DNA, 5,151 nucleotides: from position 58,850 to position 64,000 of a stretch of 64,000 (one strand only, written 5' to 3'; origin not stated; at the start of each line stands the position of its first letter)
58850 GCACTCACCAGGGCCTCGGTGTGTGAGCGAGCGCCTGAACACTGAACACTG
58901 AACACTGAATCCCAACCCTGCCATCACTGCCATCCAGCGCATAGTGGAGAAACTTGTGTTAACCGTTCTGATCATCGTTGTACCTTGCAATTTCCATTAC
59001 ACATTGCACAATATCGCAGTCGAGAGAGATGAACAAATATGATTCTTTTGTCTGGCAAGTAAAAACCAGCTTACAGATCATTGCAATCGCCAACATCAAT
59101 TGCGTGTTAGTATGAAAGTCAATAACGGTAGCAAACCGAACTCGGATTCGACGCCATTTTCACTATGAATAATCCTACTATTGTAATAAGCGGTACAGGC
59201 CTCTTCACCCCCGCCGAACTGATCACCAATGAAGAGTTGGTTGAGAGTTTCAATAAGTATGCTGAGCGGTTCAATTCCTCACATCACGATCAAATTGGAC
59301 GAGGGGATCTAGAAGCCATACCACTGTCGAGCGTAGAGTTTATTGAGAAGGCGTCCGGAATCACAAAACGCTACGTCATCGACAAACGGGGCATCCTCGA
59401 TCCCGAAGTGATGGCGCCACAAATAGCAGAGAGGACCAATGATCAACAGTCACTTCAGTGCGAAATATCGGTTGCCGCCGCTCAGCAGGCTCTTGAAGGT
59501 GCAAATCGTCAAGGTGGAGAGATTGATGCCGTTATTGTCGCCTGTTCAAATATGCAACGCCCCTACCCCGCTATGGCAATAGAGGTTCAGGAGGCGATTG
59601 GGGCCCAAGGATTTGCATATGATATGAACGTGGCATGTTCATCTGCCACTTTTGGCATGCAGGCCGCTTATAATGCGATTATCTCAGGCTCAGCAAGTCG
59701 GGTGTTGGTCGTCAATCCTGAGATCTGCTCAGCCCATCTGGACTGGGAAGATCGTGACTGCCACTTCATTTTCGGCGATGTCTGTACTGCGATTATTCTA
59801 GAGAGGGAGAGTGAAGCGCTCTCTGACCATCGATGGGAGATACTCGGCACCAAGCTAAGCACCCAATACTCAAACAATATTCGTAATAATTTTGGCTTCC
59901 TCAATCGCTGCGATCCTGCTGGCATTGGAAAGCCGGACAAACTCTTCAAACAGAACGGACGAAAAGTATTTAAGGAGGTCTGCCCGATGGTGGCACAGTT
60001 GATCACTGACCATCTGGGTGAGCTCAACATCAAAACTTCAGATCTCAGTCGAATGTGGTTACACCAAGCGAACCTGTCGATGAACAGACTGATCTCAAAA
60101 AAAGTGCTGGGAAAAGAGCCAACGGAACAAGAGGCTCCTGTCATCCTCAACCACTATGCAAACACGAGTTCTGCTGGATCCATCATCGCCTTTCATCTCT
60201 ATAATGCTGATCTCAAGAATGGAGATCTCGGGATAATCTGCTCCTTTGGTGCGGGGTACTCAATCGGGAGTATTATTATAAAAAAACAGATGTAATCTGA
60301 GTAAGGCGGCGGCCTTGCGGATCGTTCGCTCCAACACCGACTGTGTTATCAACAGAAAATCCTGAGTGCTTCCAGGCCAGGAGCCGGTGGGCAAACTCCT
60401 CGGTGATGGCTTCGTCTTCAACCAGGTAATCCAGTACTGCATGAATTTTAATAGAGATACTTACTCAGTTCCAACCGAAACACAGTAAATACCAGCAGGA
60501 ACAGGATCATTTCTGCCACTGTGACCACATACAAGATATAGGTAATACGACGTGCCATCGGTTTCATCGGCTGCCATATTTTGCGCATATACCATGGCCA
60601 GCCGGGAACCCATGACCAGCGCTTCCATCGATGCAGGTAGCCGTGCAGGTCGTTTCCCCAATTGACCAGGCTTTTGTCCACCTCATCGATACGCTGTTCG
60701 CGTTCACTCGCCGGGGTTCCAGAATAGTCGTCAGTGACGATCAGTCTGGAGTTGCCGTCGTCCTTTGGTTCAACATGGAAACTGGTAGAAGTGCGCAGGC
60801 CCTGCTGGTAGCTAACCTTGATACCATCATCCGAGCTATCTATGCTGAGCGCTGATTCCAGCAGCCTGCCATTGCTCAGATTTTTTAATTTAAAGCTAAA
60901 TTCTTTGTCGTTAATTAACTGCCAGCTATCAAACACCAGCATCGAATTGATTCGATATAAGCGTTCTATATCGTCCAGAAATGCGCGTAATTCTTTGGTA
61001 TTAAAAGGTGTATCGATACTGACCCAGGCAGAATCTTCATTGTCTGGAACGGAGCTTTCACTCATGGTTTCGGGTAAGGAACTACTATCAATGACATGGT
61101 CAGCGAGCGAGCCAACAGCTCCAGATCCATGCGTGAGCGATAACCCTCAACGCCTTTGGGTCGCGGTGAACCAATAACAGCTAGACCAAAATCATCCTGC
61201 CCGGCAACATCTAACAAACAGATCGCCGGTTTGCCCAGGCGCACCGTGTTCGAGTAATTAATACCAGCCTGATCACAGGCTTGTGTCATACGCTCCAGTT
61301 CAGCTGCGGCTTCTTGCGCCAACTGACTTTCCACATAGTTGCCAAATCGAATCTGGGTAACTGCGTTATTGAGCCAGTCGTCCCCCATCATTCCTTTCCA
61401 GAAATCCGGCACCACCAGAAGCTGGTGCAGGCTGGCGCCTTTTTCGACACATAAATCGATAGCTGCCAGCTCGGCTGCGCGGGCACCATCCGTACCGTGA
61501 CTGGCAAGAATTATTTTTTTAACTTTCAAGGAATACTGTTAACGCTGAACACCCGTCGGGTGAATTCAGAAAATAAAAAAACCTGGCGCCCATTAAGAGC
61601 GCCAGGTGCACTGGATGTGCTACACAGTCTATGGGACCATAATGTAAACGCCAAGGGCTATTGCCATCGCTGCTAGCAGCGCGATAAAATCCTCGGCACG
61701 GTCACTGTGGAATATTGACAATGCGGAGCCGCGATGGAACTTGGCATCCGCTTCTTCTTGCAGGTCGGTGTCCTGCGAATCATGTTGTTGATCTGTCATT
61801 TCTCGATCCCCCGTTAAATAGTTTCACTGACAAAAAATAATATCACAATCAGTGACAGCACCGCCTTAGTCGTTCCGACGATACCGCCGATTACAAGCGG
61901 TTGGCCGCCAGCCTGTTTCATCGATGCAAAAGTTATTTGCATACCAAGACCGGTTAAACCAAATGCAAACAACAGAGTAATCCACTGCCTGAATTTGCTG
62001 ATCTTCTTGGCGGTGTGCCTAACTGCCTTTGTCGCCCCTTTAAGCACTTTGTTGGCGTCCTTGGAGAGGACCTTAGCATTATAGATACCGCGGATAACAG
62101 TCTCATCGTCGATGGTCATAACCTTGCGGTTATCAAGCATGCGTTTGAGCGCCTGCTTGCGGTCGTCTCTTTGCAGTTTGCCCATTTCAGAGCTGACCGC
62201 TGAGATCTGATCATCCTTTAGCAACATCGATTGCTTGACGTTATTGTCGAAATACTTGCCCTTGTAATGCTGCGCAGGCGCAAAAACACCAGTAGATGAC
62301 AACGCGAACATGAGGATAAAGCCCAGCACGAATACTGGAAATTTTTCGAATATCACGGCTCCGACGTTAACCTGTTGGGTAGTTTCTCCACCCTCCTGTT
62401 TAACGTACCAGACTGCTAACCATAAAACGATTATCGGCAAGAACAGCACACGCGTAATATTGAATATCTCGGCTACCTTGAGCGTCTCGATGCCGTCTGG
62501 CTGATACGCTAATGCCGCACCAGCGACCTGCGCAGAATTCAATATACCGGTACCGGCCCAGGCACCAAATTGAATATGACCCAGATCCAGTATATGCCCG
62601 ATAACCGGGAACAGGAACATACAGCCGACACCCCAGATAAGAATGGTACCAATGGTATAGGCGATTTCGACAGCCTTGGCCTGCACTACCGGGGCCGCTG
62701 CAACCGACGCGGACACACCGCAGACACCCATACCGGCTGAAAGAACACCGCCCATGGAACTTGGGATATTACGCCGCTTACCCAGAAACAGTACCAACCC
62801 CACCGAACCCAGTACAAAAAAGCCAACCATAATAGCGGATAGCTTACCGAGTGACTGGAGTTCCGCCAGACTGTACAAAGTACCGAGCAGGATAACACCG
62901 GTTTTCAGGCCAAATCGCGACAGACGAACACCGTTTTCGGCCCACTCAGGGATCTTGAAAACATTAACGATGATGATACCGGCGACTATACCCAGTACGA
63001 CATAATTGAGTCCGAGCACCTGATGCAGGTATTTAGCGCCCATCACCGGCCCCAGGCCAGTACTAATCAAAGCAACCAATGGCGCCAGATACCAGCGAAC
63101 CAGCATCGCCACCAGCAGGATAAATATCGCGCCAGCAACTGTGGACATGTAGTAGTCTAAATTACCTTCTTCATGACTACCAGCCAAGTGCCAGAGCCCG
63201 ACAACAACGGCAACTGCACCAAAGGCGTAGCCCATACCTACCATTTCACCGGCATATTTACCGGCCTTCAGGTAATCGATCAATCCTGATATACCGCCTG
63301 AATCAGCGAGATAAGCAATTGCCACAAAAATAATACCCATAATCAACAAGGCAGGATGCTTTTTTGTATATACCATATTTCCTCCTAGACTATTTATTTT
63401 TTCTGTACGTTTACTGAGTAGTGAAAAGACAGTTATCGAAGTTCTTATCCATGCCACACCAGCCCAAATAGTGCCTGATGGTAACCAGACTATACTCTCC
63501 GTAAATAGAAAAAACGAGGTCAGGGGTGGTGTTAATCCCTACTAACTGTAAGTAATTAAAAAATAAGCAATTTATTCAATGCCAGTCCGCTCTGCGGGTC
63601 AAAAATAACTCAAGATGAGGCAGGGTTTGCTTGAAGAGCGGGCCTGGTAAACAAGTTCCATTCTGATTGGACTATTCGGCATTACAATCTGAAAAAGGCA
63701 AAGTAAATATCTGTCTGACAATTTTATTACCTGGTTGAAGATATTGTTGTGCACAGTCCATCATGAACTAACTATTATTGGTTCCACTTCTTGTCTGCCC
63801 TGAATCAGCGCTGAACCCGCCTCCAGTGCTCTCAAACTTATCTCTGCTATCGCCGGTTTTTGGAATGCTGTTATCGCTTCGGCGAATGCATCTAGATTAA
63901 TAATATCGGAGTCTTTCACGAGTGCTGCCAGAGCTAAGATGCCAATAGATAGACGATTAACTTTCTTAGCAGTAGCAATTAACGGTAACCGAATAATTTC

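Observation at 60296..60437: Buried relic of an IS91-family transposase between two convergent genes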

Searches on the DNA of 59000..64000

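Call 60: search_rna_families(source=window, start=59000, end=64000, threshold=evalue, max_evalue=1)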
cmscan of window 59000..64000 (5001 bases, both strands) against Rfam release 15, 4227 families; matches with E-value up to 1: 0.
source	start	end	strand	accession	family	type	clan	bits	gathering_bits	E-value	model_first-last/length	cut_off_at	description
